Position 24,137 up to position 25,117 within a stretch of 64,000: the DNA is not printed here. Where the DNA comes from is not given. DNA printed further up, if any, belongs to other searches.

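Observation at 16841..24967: Surface EEP nuclease + OB-repeat lipoprotein + Fbp/Pot-type ABC importer + 2H phosphoesterase, a candidate nucleic-acid scavenging locus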

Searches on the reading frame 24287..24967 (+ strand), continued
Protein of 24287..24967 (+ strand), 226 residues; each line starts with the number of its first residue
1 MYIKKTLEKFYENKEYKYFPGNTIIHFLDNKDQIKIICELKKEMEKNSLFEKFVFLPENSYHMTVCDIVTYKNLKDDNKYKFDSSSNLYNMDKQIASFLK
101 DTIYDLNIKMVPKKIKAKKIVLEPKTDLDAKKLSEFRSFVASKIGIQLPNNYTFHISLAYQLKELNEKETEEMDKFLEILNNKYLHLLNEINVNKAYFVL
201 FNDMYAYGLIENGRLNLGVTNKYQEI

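Call 69: fold_search(model_id=the predicted structure, library=pdb)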
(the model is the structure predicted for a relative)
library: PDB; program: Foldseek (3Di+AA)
matches with E <= 10: 1829; with E <= 0.001: 1328
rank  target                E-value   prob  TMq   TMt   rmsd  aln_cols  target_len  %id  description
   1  8x1a                  4.4e-18  1.00  0.68  0.75   4.5       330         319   18  Crystal structure of periplasmic G6P binding protein VcA0625 (released 2024-04-17)
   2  1q35                  1.6e-17  1.00  0.69  0.77   4.1       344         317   16  Crystal Structure of Pasteurella haemolytica Apo Ferric ion-Binding Protein A (released 2003-11-11)
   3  6g7n_A                2.6e-17  1.00  0.64  0.71   4.8       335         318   16  Trichodesmium Tery_3377 (IdiA) (FutA) with iron and alanine ligand. (released 2018-09-12)
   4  7li0_A                3.3e-17  1.00  0.64  0.73   4.4       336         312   17  Crystal structure of apo Moraxella catarrhalis ferric binding protein A in an open conformation (released 2022-02-23)
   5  6wce                  3.5e-17  1.00  0.70  0.79   4.1       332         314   18  Structure of the periplasmic binding protein P5PA (released 2021-08-25)
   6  1y4t_D                5.2e-17  1.00  0.71  0.79   3.7       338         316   16  Ferric binding protein from Campylobacter jejuni (released 2005-01-11)
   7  4r74_B                5.9e-17  1.00  0.68  0.76   4.6       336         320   17  Structure of the periplasmic binding protein AfuA from Actinobacillus pleuropneumoniae (exogenous fructose-6-phosphate (released 2015-08-12)
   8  4r73_B                6.6e-17  1.00  0.70  0.78   4.4       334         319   16  Structure of the periplasmic binding protein AfuA from Actinobacillus pleuropneumoniae (endogenous glucose-6-phosphate (released 2015-08-12)
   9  1y4t_A                7.5e-17  1.00  0.70  0.79   3.7       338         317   16  Ferric binding protein from Campylobacter jejuni (released 2005-01-11)
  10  6g7q_B                7.5e-17  1.00  0.64  0.71   4.8       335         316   16  Trichodesmium Tery_3377 (IdiA) (FutA) in complex with iron and citrate ligands. (released 2018-09-12)
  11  1si0                  8.9e-17  1.00  0.71  0.79   4.1       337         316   15  Crystal Structure of Mannheimia haemolytica Ferric iron-Binding Protein A in a closed conformation (released 2004-06-08)
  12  1y9u                  1.2e-16  1.00  0.62  0.70   4.8       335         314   17  Bordetella ferric binding protein (released 2005-01-11)
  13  4r73_A                1.7e-16  1.00  0.70  0.77   4.3       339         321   16  Structure of the periplasmic binding protein AfuA from Actinobacillus pleuropneumoniae (endogenous glucose-6-phosphate (released 2015-08-12)
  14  2owt                  2.0e-16  1.00  0.69  0.78   3.7       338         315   16  Crystal structure of Bordetella pertussis holo ferric binding protein with bound synergistic carbonate anion (released 2008-02-26)
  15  4r74_C                2.0e-16  1.00  0.67  0.75   4.5       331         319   17  Structure of the periplasmic binding protein AfuA from Actinobacillus pleuropneumoniae (exogenous fructose-6-phosphate (released 2015-08-12)
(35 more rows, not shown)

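Call 71: search_solved_structures(query=A4, max_evalue=0.01, show_alignments=0)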
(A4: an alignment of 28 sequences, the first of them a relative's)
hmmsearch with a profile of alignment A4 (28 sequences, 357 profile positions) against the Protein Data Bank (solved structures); distinct sequences matched with E-value up to 0.01: 9.
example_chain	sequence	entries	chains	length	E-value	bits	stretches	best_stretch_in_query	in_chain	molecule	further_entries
6wce_A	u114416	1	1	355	2.7e-07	33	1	58-319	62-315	Pyridoxal-5-phosphate binding protein A (P5PA)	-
8x1a_B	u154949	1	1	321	1.2e-05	27.5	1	37-318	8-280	Iron(III) ABC transporter, periplasmic iron-compound-binding protein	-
9ru4_A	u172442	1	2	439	0.0035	19.4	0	120-294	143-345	Sugar ABC transporter, sugar-binding protein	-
9rsl_A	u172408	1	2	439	0.0035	19.4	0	121-294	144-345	Sugar ABC transporter, sugar-binding protein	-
9s0l_A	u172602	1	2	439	0.0037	19.4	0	121-294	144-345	Sugar ABC transporter, sugar-binding protein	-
9rwc_A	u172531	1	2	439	0.0042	19.2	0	122-294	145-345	Sugar ABC transporter, sugar-binding protein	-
9ry2_A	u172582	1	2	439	0.0042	19.2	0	194-294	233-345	Sugar ABC transporter, sugar-binding protein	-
9rsi_A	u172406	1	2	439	0.0042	19.2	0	122-294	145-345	Sugar ABC transporter, sugar-binding protein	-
4r72_A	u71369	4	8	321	0.0066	18.5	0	57-338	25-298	ABC-type Fe3+ transport system, periplasmic component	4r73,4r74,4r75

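Call 97: search_dna_similar(query=P0024, collection=plasmids, mode=protein, max_evalue=0.00001, max_rows=25)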
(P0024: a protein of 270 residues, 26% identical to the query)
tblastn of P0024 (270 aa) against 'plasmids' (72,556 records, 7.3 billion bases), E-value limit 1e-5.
Records with a match: 20; places in all: 20; records where one place covers at least 80% of the query: 13.
Best place of each record, by identity: <60% 20.
By first word of the organism name: Rhizobium 6; Vibrio 5; Escherichia 4; Deinococcus 1; Kosakonia 1; Thioclava 1; Alloyangia 1; Streptomyces 1.
By predicted mobility (MOB-suite, as given by PLSDB): non-mobilizable 11; conjugative 8; mobilizable 1.
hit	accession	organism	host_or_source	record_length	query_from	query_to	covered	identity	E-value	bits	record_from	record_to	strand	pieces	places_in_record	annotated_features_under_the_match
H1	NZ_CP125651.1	Rhizobium sp. BT04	Phaseolus vulgaris,Pure culture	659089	40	269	85%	42.2%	1e-45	171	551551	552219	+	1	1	DUF1868 domain-containing protein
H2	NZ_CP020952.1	Rhizobium sp. CIAT894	-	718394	43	269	84%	40.1%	2e-39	152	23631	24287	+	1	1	DUF1868 domain-containing protein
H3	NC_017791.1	Deinococcus gobiensis I-0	-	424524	39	269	86%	38.5%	5e-37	145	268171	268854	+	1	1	DUF1868 domain-containing protein | putative Cytosolic Protein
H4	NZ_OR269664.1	Kosakonia cowanii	-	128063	48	264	80%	36.1%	1e-37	147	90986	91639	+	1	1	DUF1868 domain-containing protein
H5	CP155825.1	Thioclava sp. 'Guangxiensis'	Bruguiera gymnorhiza,pure ...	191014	43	263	82%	33.9%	1e-21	101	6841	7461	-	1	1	DUF1868 domain-containing protein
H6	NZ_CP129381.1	Rhizobium sp. SSA_523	single cell,Sea water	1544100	47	270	83%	31.9%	2e-18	92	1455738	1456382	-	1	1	none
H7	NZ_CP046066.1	Vibrio sp. THAF191d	pure culture,Surface of a polyethylene ...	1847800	47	264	81%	32.6%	2e-23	106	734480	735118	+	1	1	none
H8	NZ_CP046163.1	Vibrio sp. THAF191c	pure culture,Surface of a polyethylene ...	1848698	47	264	81%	32.6%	2e-23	106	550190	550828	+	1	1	none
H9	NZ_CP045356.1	Vibrio sp. THAF64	pure culture,Surface of a sandy ...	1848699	47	264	81%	32.6%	2e-23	106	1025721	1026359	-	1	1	none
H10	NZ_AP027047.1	Vibrio nigripulchritudo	Penaeus vannamei,cell ...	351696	41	264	83%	29.5%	2e-22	103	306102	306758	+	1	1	DUF1868 domain-containing protein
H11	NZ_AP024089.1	Vibrio nigripulchritudo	-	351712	41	264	83%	29.5%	2e-22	103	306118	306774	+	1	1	DUF1868 domain-containing protein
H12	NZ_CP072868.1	Rhizobium sp. NLR16a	lentil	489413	45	263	81%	29.7%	7e-21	99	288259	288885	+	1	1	DUF1868 domain-containing protein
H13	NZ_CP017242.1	Rhizobium etli 8C-3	Phaseolus vulgaris,cell culture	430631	51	260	78%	31.0%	1e-17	89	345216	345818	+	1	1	DUF1868 domain-containing protein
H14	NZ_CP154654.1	Alloyangia pacifica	-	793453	49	264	80%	29.5%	3e-12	74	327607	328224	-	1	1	DUF1868 domain-containing protein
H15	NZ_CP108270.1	Streptomyces sp. NBC_00046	-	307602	49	263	80%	29.4%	3e-10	67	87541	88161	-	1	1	DUF1868 domain-containing protein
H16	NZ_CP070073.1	Escherichia coli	Homo sapiens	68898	49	263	80%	27.6%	7e-23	104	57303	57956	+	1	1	DUF1868 domain-containing protein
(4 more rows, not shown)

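Call 98: get_annotated_region(hit=H16, flank=7000)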
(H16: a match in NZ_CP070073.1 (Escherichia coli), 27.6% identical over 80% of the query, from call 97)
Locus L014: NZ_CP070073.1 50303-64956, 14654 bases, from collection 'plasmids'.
description: Escherichia coli strain FDAARGOS_1287 plasmid unnamed3, complete sequence
organism: Escherichia coli (NCBI taxid 562)
taxonomy: Bacteria; Pseudomonadota; Gammaproteobacteria; Enterobacterales; Enterobacteriaceae; Escherichia; Escherichia coli
host: -; source: Homo sapiens; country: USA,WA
typing (MOB-suite, as given by PLSDB): conjugative; replicon IncFIA; relaxase MOBF; mating-pair formation MPF_F
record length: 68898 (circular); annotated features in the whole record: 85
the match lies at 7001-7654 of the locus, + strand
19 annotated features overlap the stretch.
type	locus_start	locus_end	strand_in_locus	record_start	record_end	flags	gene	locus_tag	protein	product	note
CDS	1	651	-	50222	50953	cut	-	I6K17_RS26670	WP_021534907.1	ATP-binding cassette domain-containing protein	-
CDS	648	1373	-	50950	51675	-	mcbE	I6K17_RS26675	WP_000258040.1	microcin B17 immunity protein McbE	-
CDS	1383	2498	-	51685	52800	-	-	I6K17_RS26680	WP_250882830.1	YcaO-like family protein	-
CDS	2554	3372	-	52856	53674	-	-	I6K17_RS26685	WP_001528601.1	SagB/ThcOx family dehydrogenase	-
CDS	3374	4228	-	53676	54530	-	-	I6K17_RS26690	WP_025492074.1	McbB family protein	-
CDS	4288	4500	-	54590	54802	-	-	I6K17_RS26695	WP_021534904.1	microcin B17 family TOMM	-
CDS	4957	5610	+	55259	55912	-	-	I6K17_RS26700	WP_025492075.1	type II CAAX endopeptidase family protein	GO:0071586 - CAAX-box protein processing [Evidence IEA]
CDS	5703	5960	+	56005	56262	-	pemI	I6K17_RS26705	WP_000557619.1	type II toxin-antitoxin system antitoxin PemI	-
CDS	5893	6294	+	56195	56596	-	pemK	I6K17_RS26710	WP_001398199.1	type II toxin-antitoxin system PemK/MazF family toxin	-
CDS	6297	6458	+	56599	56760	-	-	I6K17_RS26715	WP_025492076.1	Rop family plasmid primer RNA-binding protein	-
CDS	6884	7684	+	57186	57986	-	-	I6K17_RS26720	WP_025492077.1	DUF1868 domain-containing protein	-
CDS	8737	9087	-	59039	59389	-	-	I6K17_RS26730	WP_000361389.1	plasmid partitioning/stability family protein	-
CDS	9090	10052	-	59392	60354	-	parM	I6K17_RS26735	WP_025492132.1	plasmid segregation protein ParM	-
CDS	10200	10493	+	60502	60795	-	-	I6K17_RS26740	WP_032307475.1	hypothetical protein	-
CDS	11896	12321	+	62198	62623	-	-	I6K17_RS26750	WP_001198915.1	antirestriction protein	-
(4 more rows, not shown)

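Call 99: get_annotated_region(hit=H1, flank=7000)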
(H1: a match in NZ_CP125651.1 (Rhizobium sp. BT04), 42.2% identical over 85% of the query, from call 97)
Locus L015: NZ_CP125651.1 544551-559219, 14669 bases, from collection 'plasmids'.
description: Rhizobium sp. BT04 plasmid pRspBT04f, complete sequence
organism: Rhizobium sp. BT04 (NCBI taxid 3045157)
taxonomy: Bacteria; Pseudomonadota; Alphaproteobacteria; Hyphomicrobiales; Rhizobiaceae; Rhizobium; Rhizobium sp. BT04
host: -; source: Phaseolus vulgaris,Pure culture; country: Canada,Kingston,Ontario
typing (MOB-suite, as given by PLSDB): non-mobilizable
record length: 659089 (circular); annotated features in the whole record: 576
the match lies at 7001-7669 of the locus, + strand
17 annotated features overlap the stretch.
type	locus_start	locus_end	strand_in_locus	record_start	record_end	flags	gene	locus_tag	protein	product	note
CDS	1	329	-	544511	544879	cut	-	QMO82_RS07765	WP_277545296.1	SgcJ/EcaC family oxidoreductase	-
CDS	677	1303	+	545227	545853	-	-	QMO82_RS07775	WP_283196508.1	HAMP domain-containing sensor histidine kinase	-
CDS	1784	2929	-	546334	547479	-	-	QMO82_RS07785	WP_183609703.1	ROK family transcriptional regulator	GO:0006355 - regulation of DNA-templated transcription [Evidence IEA]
CDS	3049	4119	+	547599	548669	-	-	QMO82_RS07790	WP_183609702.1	ABC transporter ATP-binding protein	-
CDS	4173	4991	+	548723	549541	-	-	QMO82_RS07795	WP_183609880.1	ABC transporter permease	GO:0055085 - transmembrane transport [Evidence IEA]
CDS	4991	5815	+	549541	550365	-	-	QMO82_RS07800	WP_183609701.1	ABC transporter permease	GO:0055085 - transmembrane transport [Evidence IEA]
CDS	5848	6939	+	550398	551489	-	-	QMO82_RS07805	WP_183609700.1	extracellular solute-binding protein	-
CDS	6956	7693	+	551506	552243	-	-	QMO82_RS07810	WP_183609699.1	DUF1868 domain-containing protein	-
CDS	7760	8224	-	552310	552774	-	-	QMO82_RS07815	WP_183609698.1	nuclear transport factor 2 family protein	-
CDS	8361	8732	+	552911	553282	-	-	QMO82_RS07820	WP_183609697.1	helix-turn-helix domain-containing protein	-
CDS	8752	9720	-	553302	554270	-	-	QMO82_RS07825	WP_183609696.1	zinc-dependent alcohol dehydrogenase family protein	-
CDS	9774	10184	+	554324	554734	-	-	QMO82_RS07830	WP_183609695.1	thioesterase family protein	-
CDS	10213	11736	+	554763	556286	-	-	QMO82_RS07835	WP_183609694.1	AMP-binding protein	-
CDS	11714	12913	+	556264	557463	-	-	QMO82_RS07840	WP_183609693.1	thiolase family protein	GO:0006635 - fatty acid beta-oxidation [Evidence IEA]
CDS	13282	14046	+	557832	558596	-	-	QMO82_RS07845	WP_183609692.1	SDR family oxidoreductase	-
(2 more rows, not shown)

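Call 100: get_annotated_region(hit=H10, flank=7000)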
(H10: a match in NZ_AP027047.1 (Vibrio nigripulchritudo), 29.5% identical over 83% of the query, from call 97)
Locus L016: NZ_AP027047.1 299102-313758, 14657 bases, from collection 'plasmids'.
description: Vibrio nigripulchritudo strain TUMSAT-V.nig1 plasmid pTUMSAT-V.nig1-1, complete sequence
organism: Vibrio nigripulchritudo (NCBI taxid 28173)
taxonomy: Bacteria; Pseudomonadota; Gammaproteobacteria; Vibrionales; Vibrionaceae; Vibrio; Vibrio nigripulchritudo
host: -; source: Penaeus vannamei,cell culture,Circulating aquarium; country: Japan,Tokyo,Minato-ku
typing (MOB-suite, as given by PLSDB): conjugative; relaxase MOBF; mating-pair formation MPF_F
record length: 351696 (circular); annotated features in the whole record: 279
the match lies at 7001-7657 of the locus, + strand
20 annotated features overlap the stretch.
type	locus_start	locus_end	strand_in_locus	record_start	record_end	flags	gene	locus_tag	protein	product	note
CDS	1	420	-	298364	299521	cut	-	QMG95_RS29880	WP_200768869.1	MFS transporter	GO:0055085 - transmembrane transport [Evidence IEA]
CDS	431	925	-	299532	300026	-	-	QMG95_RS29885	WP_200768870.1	cupin domain-containing protein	-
CDS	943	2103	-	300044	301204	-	-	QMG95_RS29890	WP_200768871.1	acyl-CoA dehydrogenase family protein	-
CDS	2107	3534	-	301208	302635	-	-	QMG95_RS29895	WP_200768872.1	FAD-dependent oxidoreductase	-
CDS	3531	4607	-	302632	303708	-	-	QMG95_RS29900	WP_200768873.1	GNAT family N-acetyltransferase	-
CDS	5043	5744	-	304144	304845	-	-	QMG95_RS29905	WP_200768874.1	LuxR family transcriptional regulator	-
CDS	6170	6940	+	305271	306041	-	-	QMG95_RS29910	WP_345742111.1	ATP-binding cassette domain-containing protein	-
CDS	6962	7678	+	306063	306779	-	-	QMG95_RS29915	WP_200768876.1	DUF1868 domain-containing protein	-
CDS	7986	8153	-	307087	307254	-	-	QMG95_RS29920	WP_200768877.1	hypothetical protein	-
CDS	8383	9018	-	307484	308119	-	-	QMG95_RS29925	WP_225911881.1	hypothetical protein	-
CDS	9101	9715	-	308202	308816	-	-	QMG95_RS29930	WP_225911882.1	ABC transporter substrate-binding protein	-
CDS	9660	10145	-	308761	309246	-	-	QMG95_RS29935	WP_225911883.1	SgrR family transcriptional regulator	-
CDS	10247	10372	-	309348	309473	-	-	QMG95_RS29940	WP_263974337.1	hypothetical protein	-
CDS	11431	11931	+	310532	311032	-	-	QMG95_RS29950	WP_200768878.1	hypothetical protein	-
CDS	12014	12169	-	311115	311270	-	-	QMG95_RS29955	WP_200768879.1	hypothetical protein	-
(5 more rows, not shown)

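Call 102: search_protein_families(library=pfam, proteins=[L015:5848-6939:+, L015:3049-4119:+, L015:4173-4991:+, L015:6956-7693:+, L015:1784-2929:-], max_evalue=0.001)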
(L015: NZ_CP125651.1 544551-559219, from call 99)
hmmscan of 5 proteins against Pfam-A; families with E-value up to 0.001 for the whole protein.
L015:5848-6939:+ (363 aa): 4 families
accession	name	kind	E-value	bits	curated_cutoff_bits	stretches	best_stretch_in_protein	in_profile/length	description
PF13416.11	SBP_bac_8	-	4.2e-28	99.4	27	1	58-328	3-269/279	Bacterial extracellular solute-binding protein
PF01547.30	SBP_bac_1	-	2.5e-12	47.8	26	1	54-308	10-306/307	Bacterial extracellular solute-binding protein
PF13343.11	SBP_bac_6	-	2.4e-11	44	24.6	1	134-342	52-239/245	Bacterial extracellular solute-binding protein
PF13531.11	SBP_bac_11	-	2.5e-07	31.1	25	1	52-313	11-223/227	Bacterial extracellular solute-binding protein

L015:3049-4119:+ (356 aa): 7 families
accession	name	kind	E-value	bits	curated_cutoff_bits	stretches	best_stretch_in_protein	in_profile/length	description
PF00005.33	ABC_tran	-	6.7e-35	121.1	25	1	20-162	1-136/137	ABC transporter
PF08402.16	TOBE_2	-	3.2e-07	30.8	21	1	281-349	4-73/76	TOBE domain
PF13304.12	AAA_21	-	4.8e-07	30.6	27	0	34-64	3-50/304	AAA domain, putative AbiEii toxin, Type IV TA system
PF02463.25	SMC_N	-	1.5e-05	25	40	0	132-198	134-204/220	RecF/RecN/SMC N terminal domain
PF00004.35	AAA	-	0.00022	22.1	21.2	0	34-53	2-21/131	ATPase family associated with various cellular activities (AAA)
PF13401.12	AAA_22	-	0.00023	21.9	27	0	31-55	6-30/130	AAA domain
PF01078.27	Mg_chelatase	-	0.00029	20.8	20.3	0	23-102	15-94/207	Magnesium chelatase, subunit ChlI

L015:4173-4991:+ (272 aa): 1 family
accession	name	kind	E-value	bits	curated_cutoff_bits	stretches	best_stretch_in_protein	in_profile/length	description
PF00528.27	BPD_transp_1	-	1.2e-11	45.2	26.4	1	79-259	12-172/184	Binding-protein-dependent transport system inner membrane component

L015:6956-7693:+ (245 aa): 2 families
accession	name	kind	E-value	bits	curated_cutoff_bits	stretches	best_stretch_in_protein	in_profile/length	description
PF08975.16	2H-phosphodiest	-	4e-38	130.4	21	1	27-139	1-112/116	Domain of unknown function (DUF1868)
PF13563.12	2_5_RNA_ligase2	-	5.1e-06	27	27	1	126-208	53-130/152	2'-5' RNA ligase superfamily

L015:1784-2929:- (381 aa): 5 families
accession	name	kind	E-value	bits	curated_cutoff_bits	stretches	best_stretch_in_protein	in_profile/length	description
PF00480.26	ROK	-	1.4e-17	64.6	22.9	1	106-311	21-242/294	ROK family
PF12802.13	MarR_2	-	1.3e-06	28.9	27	1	14-65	3-55/61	MarR family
PF01047.28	MarR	-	6.1e-05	23.3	24.6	0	14-52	1-39/59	MarR family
PF13412.12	HTH_24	-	0.00016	21.7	21.9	0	15-51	2-38/48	Winged helix-turn-helix DNA-binding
PF09339.16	HTH_IclR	-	0.00032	20.9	22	0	20-46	7-34/52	IclR helix-turn-helix domain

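Call 106: get_annotated_region(hit=H3, flank=6000)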
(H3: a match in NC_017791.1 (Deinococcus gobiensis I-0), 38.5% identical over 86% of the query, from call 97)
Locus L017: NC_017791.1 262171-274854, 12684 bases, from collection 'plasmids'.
description: Deinococcus gobiensis I-0 plasmid P2, complete sequence
organism: Deinococcus gobiensis I-0 (NCBI taxid 745776)
taxonomy: Bacteria; Deinococcota; Deinococci; Deinococcales; Deinococcaceae; Deinococcus; Deinococcus gobiensis; Deinococcus gobiensis I-0
host: -; source: -; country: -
typing (MOB-suite, as given by PLSDB): non-mobilizable; replicon rep_cluster_1552; mating-pair formation MPF_T
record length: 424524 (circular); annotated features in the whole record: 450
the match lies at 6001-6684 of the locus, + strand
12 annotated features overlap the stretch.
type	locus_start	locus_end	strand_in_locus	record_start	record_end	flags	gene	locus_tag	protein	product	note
CDS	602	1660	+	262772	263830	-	-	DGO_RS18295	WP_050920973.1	LacI family DNA-binding transcriptional regulator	GO:0006351 - DNA-templated transcription [Evidence IEA]; GO:0045892 - negative regulation of DNA-templated ...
CDS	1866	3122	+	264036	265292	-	-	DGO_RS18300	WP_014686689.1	extracellular solute-binding protein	-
CDS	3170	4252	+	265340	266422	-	-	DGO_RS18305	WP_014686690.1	ABC transporter ATP-binding protein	-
CDS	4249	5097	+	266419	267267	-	-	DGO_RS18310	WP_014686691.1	ABC transporter permease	GO:0055085 - transmembrane transport [Evidence IEA]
CDS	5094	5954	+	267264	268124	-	-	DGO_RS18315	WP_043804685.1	ABC transporter permease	GO:0055085 - transmembrane transport [Evidence IEA]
CDS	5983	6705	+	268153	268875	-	-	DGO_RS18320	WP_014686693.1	DUF1868 domain-containing protein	-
CDS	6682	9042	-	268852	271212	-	-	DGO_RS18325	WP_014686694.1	putative Cytosolic Protein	-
CDS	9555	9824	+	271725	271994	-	-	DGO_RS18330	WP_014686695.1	immunity 22 family protein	-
CDS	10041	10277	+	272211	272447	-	-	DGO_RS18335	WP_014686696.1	hypothetical protein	-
CDS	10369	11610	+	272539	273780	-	-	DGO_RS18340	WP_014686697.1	hypothetical protein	-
CDS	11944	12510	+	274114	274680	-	-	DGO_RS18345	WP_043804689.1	SMI1/KNR4 family protein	-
CDS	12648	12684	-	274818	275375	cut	-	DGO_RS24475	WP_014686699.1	DUF6210 family protein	-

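Call 107: get_annotated_region(hit=H4, flank=6000)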
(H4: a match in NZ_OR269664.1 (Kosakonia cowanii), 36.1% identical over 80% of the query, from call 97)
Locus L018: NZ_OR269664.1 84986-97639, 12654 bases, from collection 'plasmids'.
description: Kosakonia cowanii strain Ch1 plasmid p128063, complete sequence
organism: Kosakonia cowanii (NCBI taxid 208223)
taxonomy: Bacteria; Pseudomonadota; Gammaproteobacteria; Enterobacterales; Enterobacteriaceae; Kosakonia; Kosakonia cowanii
host: -; source: -; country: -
typing (MOB-suite, as given by PLSDB): conjugative; relaxase MOBF; mating-pair formation MPF_F
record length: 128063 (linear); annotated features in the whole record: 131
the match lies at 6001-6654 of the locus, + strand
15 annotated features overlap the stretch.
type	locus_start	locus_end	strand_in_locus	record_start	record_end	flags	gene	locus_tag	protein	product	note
CDS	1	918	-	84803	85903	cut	-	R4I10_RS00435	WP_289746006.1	extracellular solute-binding protein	-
CDS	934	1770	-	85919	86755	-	-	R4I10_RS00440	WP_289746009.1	ABC transporter permease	GO:0055085 - transmembrane transport [Evidence IEA]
CDS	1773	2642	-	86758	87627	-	-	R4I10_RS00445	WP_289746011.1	ABC transporter permease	GO:0055085 - transmembrane transport [Evidence IEA]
CDS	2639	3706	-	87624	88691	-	-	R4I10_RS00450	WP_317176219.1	ABC transporter ATP-binding protein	-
CDS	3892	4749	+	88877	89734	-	-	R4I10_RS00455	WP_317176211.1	glycerophosphodiester phosphodiesterase family protein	GO:0006629 - lipid metabolic process [Evidence IEA]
CDS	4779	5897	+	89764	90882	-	-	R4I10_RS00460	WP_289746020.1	ROK family transcriptional regulator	GO:0006355 - regulation of DNA-templated transcription [Evidence IEA]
CDS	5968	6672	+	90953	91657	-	-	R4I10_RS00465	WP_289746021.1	DUF1868 domain-containing protein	-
CDS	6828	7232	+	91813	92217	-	-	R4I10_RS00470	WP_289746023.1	hypothetical protein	-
CDS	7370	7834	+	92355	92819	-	-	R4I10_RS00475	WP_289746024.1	hypothetical protein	-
CDS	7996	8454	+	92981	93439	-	-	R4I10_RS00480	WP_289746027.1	hypothetical protein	-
CDS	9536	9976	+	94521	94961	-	-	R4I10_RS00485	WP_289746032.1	GNAT family N-acetyltransferase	-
CDS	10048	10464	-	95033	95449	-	-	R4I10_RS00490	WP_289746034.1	PIN domain-containing protein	-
CDS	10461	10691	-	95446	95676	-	vapB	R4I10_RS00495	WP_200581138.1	type II toxin-antitoxin system VapB family antitoxin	-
CDS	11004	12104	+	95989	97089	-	-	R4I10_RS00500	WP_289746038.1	nucleotide-binding protein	-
CDS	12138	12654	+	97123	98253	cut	-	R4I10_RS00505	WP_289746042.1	DUF4238 domain-containing protein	-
